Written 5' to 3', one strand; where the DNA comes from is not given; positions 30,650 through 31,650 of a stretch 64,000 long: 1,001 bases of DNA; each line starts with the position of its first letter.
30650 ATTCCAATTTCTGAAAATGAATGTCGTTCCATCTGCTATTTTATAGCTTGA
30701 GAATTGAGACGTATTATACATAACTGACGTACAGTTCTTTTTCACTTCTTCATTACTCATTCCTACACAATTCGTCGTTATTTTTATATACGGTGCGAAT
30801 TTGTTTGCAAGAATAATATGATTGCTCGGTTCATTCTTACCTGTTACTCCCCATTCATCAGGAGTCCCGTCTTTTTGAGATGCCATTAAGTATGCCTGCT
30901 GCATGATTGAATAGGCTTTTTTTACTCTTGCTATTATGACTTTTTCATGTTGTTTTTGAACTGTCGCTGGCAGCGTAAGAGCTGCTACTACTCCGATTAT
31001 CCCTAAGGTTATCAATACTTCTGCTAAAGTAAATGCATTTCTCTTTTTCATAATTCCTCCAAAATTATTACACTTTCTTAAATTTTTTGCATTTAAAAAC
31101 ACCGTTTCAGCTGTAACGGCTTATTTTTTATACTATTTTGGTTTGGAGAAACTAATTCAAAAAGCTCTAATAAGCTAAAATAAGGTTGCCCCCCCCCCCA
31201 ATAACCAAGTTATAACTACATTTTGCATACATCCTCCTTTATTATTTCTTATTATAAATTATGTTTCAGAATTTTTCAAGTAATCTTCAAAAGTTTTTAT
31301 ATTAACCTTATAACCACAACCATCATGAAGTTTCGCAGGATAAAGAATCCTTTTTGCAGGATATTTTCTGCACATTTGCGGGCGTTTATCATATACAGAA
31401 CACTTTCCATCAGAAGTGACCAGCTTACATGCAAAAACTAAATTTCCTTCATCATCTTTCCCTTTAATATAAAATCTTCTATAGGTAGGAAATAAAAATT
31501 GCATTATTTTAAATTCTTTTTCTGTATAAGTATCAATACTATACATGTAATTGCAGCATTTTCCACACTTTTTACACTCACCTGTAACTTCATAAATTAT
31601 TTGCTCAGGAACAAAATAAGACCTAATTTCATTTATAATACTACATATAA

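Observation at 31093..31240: Second G11 tract with a homologous leader ORF upstream of another pilin-like gene; the -1 frame encodes a truncated prepilin N-terminus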

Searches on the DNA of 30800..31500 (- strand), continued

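Call 83: search_with_rna_model(model_id=R1, sources=[L049, L154, L144, L096, L046], max_evalue=0.01, show_alignments=5)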
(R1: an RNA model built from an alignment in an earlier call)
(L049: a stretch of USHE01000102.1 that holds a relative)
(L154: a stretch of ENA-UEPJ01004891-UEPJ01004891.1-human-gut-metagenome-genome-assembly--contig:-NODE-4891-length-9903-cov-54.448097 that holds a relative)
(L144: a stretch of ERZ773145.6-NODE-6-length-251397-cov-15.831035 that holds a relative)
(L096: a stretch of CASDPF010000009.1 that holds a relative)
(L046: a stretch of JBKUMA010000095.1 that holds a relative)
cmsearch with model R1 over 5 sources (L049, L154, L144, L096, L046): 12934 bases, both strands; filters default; matches with E-value up to 0.01: 7.
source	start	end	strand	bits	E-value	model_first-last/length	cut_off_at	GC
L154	703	824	+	29.8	1.6e-05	1-151/151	no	0.37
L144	709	836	+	29.3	2e-05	1-151/151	no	0.34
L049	45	155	+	27.9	3.9e-05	42-151/151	no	0.33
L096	1082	1209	+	27.2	5.5e-05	1-151/151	no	0.4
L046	1106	1233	+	26.8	6.9e-05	1-151/151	no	0.34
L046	2784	2871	+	21.9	0.00073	1-151/151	no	0.4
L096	792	909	+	17.7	0.0059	1-151/151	no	0.35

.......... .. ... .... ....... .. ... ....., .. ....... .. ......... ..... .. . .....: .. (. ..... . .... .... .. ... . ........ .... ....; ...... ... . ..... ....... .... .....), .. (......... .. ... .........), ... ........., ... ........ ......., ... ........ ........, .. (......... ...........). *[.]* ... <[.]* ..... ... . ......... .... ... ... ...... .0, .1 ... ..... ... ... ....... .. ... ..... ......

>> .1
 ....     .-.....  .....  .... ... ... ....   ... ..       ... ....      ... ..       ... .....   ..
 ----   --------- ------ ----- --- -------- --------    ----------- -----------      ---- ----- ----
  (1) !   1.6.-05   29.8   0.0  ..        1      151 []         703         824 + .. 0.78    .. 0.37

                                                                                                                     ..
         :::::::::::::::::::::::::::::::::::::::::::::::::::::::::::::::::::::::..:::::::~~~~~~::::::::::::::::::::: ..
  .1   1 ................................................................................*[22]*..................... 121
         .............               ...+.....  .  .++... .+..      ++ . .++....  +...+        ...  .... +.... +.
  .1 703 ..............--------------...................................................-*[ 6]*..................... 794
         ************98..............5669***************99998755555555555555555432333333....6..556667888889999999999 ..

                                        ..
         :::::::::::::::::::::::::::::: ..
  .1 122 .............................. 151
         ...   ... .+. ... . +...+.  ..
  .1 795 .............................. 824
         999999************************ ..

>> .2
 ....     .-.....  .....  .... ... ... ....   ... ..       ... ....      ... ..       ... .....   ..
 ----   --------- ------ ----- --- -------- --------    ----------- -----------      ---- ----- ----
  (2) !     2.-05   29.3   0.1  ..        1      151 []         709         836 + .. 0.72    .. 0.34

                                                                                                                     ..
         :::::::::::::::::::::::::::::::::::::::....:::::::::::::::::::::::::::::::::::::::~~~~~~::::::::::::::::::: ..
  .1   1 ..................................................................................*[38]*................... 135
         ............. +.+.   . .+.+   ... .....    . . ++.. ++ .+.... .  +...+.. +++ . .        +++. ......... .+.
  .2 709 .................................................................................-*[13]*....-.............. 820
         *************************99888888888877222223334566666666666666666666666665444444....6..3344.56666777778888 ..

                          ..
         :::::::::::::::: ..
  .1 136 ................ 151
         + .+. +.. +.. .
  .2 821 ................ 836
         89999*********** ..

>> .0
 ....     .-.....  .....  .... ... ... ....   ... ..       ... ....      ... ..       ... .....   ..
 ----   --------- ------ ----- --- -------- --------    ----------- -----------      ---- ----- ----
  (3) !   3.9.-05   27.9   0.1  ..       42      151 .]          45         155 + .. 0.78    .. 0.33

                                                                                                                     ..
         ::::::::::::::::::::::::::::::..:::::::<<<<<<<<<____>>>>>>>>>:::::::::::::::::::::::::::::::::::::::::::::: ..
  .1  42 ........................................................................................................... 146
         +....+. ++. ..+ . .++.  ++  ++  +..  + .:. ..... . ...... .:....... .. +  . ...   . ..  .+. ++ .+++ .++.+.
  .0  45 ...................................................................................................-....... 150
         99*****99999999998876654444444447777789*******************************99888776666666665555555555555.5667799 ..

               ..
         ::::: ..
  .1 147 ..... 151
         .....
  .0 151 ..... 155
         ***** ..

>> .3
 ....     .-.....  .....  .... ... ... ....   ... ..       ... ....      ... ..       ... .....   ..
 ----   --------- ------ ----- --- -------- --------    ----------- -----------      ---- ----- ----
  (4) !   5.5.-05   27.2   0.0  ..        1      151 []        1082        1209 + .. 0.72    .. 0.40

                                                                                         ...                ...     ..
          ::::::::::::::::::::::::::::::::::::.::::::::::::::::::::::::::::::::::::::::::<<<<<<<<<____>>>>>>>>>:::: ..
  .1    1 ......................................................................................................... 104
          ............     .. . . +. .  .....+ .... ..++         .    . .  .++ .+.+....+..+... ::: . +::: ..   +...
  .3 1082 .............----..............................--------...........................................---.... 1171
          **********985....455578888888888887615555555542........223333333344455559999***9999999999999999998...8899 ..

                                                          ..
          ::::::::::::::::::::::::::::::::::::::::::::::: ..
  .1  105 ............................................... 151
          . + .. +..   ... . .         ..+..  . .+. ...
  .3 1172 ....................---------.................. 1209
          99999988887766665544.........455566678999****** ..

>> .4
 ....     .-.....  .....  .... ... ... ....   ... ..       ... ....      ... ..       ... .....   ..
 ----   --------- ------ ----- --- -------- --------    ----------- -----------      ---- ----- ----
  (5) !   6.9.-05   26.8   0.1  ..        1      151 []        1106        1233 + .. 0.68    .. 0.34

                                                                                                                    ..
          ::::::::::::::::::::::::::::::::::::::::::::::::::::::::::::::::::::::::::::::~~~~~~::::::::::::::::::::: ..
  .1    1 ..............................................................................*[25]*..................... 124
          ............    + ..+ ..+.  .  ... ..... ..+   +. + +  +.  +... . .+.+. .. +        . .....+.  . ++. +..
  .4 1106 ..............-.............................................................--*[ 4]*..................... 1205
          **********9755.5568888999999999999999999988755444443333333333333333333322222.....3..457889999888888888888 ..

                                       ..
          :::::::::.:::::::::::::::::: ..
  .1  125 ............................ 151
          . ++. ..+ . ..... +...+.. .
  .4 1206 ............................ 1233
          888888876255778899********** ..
